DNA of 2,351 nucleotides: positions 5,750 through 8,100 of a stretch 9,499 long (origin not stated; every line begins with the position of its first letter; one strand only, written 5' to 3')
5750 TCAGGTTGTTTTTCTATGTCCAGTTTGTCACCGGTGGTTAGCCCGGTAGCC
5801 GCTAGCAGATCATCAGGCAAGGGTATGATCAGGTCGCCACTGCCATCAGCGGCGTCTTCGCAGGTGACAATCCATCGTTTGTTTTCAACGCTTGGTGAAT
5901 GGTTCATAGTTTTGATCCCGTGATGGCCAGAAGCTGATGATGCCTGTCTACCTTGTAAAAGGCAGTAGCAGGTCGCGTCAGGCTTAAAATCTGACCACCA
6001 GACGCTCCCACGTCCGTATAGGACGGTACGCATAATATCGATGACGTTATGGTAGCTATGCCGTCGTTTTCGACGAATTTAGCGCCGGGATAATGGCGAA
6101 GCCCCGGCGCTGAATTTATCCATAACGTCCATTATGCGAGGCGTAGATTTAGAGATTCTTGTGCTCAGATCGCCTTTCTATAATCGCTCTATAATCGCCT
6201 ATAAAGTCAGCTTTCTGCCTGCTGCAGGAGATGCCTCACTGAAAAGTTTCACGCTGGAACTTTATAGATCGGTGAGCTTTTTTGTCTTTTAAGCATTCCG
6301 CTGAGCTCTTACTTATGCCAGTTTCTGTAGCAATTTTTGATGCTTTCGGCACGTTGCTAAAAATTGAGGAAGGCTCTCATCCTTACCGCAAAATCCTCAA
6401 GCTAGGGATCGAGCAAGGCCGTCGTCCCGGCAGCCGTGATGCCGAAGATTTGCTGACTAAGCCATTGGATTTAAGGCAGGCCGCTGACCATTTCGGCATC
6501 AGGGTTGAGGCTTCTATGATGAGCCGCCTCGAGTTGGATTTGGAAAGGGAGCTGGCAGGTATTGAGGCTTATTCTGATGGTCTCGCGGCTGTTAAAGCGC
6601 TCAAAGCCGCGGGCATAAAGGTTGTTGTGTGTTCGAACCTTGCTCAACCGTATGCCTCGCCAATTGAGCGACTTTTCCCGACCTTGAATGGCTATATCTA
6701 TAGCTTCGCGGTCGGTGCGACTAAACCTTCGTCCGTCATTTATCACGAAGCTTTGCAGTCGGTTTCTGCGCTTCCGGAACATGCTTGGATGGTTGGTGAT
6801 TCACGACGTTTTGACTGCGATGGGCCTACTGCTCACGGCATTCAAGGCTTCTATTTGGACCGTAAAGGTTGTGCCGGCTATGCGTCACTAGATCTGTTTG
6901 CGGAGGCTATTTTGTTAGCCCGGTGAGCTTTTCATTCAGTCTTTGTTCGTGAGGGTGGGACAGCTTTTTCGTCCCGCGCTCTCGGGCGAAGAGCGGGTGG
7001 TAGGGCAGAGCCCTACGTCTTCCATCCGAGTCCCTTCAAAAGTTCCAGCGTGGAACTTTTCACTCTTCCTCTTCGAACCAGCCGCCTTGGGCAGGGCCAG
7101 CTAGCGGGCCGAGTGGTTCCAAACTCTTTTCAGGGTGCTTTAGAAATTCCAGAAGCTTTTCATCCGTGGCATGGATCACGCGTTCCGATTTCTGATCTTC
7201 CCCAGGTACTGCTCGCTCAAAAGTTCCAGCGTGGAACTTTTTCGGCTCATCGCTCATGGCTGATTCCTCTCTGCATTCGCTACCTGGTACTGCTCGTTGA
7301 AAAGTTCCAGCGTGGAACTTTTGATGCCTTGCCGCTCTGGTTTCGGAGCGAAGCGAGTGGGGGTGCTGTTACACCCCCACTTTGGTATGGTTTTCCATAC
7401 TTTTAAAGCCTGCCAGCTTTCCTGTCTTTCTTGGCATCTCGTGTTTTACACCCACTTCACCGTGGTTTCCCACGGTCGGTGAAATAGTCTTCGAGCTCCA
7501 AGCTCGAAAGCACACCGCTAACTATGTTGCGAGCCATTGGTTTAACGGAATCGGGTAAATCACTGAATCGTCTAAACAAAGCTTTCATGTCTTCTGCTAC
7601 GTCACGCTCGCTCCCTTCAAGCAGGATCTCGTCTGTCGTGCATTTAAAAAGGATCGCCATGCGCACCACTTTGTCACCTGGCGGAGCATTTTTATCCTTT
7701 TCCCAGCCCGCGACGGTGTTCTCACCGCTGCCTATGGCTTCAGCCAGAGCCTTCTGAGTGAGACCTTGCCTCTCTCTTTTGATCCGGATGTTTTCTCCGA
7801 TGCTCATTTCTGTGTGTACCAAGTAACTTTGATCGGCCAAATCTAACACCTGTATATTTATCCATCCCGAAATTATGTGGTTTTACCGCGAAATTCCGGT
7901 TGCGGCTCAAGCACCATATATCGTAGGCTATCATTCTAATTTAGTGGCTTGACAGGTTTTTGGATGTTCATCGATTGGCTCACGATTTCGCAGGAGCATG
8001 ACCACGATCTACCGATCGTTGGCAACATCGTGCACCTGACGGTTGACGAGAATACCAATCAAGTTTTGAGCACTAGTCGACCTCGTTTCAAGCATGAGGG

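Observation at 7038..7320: Family of 23-bp perfect palindromes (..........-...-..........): three identical copies plus one inverted, diverged copy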

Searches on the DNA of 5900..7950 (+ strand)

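Call 58: search_rna_families(source=window, start=5900, end=7950, threshold=evalue, max_evalue=1)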
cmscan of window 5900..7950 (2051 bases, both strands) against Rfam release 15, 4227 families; matches with E-value up to 1: 0.
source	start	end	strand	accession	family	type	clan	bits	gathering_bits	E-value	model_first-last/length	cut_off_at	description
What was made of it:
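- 6936..7017 (+): Conserved, structured non-coding block of three hairpins between the HAD stop codon and P_stop. No Rfam match (call 58).
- On Described RNA family: No match at E <= 1 in 5900-7950 (call 58).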

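Call 71: search_dna_similar(query=window:7283-7328:+, collection=phages, mode=distant, max_evalue=10, max_rows=25)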
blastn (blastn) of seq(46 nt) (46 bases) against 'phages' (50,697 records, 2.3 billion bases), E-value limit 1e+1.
Records with a match: 27; places in all: 27; records where one place covers at least 80% of the query: 0.
Best place of each record, by identity: >=99% 14; 95-99% 9; 80-90% 4.
By first word of the organism name: Streptomyces 8; Escherichia 8; Bacillus 7; Achromobacter 1; Bacteriophage 1; Cronobacter 1; Vibrio 1.
By host as written in the record: Escherichia coli 5; Streptomyces griseus ATCC 10137 4; Escherichia coli K-12 2; Streptomyces lividans JI 1326 2; Streptomyces mirabilis NRRL B-2400 2; Bacillus cereus 2; Bacillus thuringiensis Berliner 1915, DSM 350 2; Bacillus sp. ATCC 27348 2; and 6 more.
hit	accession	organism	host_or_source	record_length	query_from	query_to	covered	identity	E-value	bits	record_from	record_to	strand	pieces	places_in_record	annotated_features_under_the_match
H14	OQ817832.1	Achromobacter phage CF418P1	Achromobacter sp.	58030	1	32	70%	84.4%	3e+0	35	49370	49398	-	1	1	hypothetical protein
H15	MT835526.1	Bacteriophage sp.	human fecal samples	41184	2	30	63%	86.2%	8e-1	36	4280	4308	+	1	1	record has no annotation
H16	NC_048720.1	Streptomyces phage Blueeyedbeauty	Streptomyces griseus ATCC 10137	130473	20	45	57%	88.5%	3e+0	35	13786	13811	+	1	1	26: portal protein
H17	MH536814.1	Streptomyces phage Blueeyedbeauty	Streptomyces griseus ATCC 10137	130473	20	45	57%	88.5%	3e+0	35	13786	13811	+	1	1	26: portal protein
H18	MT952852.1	Streptomyces phage Beuffert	Streptomyces griseus ATCC 10137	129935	18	37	43%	100.0%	2e-1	37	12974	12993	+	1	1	23: portal protein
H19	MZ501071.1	Escherichia phage GottfriedDienst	Escherichia coli K-12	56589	15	34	43%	95.0%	1e+1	33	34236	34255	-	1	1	superfamily II DNA/RNA helicase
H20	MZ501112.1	Escherichia phage WildeMaa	Escherichia coli K-12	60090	15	34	43%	95.0%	1e+1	33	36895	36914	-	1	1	superfamily II DNA/RNA helicase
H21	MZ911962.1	Escherichia phage PLYYY01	Escherichia coli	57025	15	34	43%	95.0%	1e+1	33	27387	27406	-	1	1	none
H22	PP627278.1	Escherichia phage KS_A3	Escherichia coli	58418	15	34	43%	95.0%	1e+1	33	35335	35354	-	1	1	DNA helicase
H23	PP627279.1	Escherichia phage KS_A8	Escherichia coli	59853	15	34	43%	95.0%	1e+1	33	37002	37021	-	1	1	DNA helicase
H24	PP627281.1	Escherichia phage KS_W4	Escherichia coli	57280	15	34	43%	95.0%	1e+1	33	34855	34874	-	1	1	DNA helicase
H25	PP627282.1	Escherichia phage KS_S4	Escherichia coli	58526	15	34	43%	95.0%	1e+1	33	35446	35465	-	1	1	DNA helicase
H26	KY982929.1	Cronobacter phage CSP1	Cronobacter sakazakii ATCC 29544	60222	15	34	43%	95.0%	1e+1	33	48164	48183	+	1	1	putative helicase-like protein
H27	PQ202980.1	Escherichia phage CSP1C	Escherichia coli str. K-12 substr. ...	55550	15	34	43%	95.0%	1e+1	33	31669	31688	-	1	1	type I site-specific restriction-modification system hsdR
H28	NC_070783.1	Streptomyces phage Faust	Streptomyces lividans JI 1326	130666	20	37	39%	100.0%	3e+0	34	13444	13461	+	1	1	24: portal protein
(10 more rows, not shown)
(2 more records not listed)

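Call 72: search_dna_similar(query=window:7283-7328:+, collection=plasmids, mode=distant, max_evalue=10, max_rows=25)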
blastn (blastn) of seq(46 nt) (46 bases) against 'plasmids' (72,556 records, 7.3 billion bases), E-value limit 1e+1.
Records with a match: 6; places in all: 7; records where one place covers at least 80% of the query: 0.
Best place of each record, by identity: >=99% 2; 95-99% 1; 90-95% 1; 80-90% 2.
By first word of the organism name: Pseudomonas 2; Escherichia 1; Rhizobium 1; Paenibacillus 1; Curtobacterium 1.
By predicted mobility (MOB-suite, as given by PLSDB): non-mobilizable 6.
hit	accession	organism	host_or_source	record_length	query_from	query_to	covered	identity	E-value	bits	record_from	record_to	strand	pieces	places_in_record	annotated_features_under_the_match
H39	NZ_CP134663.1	Escherichia coli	Larus michahellis,bacteria,cloaca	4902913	17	44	61%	85.7%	9e+0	34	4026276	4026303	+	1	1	none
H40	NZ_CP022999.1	Rhizobium sp. 11515TR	Cell culture,agricultural soil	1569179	10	35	57%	88.5%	9e+0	35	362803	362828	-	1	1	none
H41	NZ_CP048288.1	Paenibacillus rhizovicinus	cell culture,rhizosphere soil of tomato ...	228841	6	29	52%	91.7%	3e+0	36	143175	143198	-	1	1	FAD-dependent thymidylate synthase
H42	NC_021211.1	Pseudomonas sp. GLE121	Ecology Glacier ice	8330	18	39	48%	95.5%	3e+0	37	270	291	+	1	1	none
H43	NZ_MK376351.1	Pseudomonas sp.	-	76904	21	39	41%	100.0%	3e+0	36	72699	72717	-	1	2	none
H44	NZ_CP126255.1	Curtobacterium sp. MCSS17_016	-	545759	1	18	39%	100.0%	9e+0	34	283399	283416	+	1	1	hypothetical protein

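Call 74: get_annotated_region(hit=H43, flank=6000)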
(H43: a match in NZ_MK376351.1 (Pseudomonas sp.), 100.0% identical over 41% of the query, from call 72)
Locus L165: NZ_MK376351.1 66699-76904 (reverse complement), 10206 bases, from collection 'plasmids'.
description: Pseudomonas sp. strain ANT_H62 plasmid pA62H2, complete sequence
organism: Pseudomonas sp. (NCBI taxid 306)
taxonomy: Bacteria; Pseudomonadota; Gammaproteobacteria; Pseudomonadales; Pseudomonadaceae; Pseudomonas; Pseudomonas sp.
host: -; source: -; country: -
typing (MOB-suite, as given by PLSDB): non-mobilizable; replicon rep_cluster_2287
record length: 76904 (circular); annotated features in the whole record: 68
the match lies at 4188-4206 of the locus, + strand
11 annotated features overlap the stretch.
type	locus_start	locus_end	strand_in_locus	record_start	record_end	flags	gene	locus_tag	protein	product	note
CDS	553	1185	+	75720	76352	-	-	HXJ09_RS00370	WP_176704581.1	ParA family protein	-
CDS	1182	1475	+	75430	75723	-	-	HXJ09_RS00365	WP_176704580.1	hypothetical protein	-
CDS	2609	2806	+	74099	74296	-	-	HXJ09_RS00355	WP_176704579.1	hypothetical protein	-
CDS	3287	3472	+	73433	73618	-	-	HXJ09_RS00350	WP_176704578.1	hypothetical protein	-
CDS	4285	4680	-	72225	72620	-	-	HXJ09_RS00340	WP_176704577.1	type II toxin-antitoxin system VapC family toxin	-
CDS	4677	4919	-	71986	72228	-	-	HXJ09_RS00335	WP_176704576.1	AbrB/MazE/SpoVT family DNA-binding domain-containing protein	-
CDS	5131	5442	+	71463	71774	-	-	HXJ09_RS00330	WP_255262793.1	protein rep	-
CDS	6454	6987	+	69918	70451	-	-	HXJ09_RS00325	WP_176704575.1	DNA methyltransferase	-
CDS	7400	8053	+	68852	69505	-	-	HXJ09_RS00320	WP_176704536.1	hypothetical protein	-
CDS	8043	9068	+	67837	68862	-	-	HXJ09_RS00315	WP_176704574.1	DNA replication terminus site-binding protein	GO:0006274 - DNA replication termination [Evidence IEA]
CDS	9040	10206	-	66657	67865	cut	-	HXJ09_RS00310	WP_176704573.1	site-specific integrase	-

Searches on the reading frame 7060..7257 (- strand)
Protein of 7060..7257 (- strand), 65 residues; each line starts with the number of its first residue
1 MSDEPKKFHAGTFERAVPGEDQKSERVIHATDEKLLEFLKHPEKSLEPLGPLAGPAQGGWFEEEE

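Call 8: search_protein_families(library=pfam, proteins=[window:7060-7257:-], max_evalue=0.01)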
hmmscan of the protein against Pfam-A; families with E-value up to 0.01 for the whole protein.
window:7060-7257:- (65 aa): 0 families

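Call 64: find_homologous_proteins(query=A4, max_evalue=0.01)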
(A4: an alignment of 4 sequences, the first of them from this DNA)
Query A4 (4 sequences) (65 aa, profile of the alignment): 33 proteins with E <= 0.01 among 7912 candidates.
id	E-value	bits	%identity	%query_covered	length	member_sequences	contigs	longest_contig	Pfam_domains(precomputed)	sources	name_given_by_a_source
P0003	1.1e-29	120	53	69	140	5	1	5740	-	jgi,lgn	jgi:hypothetical protein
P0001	1.3e-26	111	53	92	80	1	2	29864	-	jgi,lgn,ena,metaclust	metaclust:\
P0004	1.4e-26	111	94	100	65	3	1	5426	-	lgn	-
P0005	4.5e-23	99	78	100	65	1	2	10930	-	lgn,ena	-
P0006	7.8e-23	99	58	58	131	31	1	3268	-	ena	-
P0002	8.7e-23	98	52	74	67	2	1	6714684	-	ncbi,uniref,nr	ncbi:hypothetical protein PSH76_13515 [Pseudomonas sp. FP215]|uniref:hypothetical protein n=1 Tax=Ps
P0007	3.1e-20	90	58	58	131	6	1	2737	-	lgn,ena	-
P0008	6.7e-20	89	54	69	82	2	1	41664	-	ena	-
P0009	9.9e-19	85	67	49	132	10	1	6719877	-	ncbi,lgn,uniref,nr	ncbi:hypothetical protein [Pseudomonas sp. AU10]|uniref:hypothetical protein n=1 Tax=Pseudomonas sp.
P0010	1.0e-17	82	64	58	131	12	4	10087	-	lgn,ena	-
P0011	2.6e-17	81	58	58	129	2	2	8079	-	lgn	-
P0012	7.7e-16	76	49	74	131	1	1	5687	-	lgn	-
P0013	1.6e-15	75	49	74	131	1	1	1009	-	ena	-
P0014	1.8e-15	75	55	74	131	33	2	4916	-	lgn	-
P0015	4.5e-14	70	95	60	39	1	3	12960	-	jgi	jgi:hypothetical protein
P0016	3.1e-13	68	54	74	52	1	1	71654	-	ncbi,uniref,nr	ncbi:hypothetical protein [Pseudomonas sp. SED1]|uniref:hypothetical protein n=1 Tax=Pseudomonas sp.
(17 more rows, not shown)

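Call 65: find_encoding_contigs(protein=P0005, flank=5000, max_places=1)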
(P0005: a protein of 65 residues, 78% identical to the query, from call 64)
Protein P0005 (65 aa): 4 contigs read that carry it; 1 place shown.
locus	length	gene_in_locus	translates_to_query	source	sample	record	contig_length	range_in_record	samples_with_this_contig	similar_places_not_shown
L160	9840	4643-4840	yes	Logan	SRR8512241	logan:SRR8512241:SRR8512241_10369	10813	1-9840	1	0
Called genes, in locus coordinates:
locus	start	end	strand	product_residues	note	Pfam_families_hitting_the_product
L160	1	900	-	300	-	?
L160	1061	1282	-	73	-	-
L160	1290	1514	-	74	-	-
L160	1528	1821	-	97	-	PF17878:ssDBP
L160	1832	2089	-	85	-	-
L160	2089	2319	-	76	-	-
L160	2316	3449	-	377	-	PF05144:Phage_CRI, PF05155:G2P_X_C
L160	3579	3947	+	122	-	PF13560:HTH_31 (weak), PF12844:HTH_19 (weak), PF01381:HTH_3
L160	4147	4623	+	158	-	PF20432:Xre-like-HTH (weak), PF09722:Xre_MbcA_ParS_C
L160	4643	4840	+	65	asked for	-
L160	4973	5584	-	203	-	PF00702:Hydrolase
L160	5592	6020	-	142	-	-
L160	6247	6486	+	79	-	PF04014:MazE_antitoxin (weak)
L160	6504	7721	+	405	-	PF07804:HipA_C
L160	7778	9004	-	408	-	PF07660:STN (faint), PF00263:Secretin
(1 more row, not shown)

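Call 66: find_encoding_contigs(protein=P0009, flank=5000, max_places=1)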
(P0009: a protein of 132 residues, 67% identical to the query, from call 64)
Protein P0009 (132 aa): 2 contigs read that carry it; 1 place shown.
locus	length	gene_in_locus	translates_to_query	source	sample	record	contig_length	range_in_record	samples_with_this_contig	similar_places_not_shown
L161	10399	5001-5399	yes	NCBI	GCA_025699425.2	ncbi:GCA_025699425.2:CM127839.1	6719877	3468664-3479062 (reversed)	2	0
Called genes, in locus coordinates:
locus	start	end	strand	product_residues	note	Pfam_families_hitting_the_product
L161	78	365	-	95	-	-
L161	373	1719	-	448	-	-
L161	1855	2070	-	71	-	-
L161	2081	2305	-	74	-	-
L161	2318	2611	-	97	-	PF17878:ssDBP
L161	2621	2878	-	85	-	-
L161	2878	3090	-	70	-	-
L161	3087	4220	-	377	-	PF05144:Phage_CRI, PF05155:G2P_X_C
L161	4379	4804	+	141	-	PF13560:HTH_31, PF01381:HTH_3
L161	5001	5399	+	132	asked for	-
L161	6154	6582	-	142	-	-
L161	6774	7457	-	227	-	PF01791:DeoC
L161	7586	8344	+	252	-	PF08220:HTH_DeoR, PF00455:DeoRC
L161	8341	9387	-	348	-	PF14486:DUF4432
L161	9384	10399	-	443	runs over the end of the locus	PF07690:MFS_1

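Call 67: find_encoding_contigs(protein=P0008, flank=5000, max_places=1)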
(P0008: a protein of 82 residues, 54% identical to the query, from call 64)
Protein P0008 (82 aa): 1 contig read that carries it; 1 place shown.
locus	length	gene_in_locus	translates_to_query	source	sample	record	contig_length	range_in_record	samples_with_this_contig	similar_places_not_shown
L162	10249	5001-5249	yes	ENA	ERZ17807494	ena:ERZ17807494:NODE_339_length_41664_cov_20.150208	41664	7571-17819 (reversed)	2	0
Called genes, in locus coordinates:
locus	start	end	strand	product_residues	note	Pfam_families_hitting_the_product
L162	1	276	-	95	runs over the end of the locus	-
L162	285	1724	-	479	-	-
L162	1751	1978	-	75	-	-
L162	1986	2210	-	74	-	-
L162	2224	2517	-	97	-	PF17878:ssDBP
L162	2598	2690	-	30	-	-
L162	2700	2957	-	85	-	-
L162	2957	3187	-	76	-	-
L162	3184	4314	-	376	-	PF05144:Phage_CRI, PF05155:G2P_X_C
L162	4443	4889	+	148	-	PF13560:HTH_31, PF01381:HTH_3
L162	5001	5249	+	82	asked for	-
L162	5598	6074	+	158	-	PF09722:Xre_MbcA_ParS_C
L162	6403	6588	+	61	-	-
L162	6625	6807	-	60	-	-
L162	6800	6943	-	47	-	-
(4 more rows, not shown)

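Call 68: find_encoding_contigs(protein=P0016, flank=5000, max_places=1)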
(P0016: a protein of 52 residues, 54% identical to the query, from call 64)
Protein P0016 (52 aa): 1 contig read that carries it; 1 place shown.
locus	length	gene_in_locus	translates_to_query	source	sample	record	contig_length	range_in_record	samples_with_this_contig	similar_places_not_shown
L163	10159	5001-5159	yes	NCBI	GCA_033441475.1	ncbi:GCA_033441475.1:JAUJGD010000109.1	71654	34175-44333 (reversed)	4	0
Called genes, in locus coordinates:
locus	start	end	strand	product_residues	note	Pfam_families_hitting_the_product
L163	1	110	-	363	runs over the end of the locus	PF05707:Zot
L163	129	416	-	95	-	-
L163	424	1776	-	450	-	-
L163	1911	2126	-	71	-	-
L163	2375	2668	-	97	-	PF17878:ssDBP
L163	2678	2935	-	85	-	-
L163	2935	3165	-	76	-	-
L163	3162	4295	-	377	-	PF05144:Phage_CRI, PF05155:G2P_X_C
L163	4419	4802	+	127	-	PF13560:HTH_31 (weak), PF01381:HTH_3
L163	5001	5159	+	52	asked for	-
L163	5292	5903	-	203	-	PF00702:Hydrolase, PF13419:HAD_2 (weak)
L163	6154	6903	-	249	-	PF00106:adh_short, PF08659:KR, PF23441:SDR, PF13561:adh_short_C2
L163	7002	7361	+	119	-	PF01638:HxlR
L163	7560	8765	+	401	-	PF07690:MFS_1, PF00083:Sugar_tr (weak), PF07690:MFS_1 (weak)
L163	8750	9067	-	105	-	PF06155:GBBH-like_N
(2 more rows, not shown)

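Call 83: search_protein_families(library=phrogs, proteins=[window:7060-7257:-], max_evalue=0.01)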
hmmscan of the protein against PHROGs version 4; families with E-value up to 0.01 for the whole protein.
window:7060-7257:- (65 aa): 0 families
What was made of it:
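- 7060..7257 (-): Small acidic 65-aa ORF bracketed by P_up and P_stop. It has no known domain. No Pfam or PHROG family matched (calls 8, 83).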
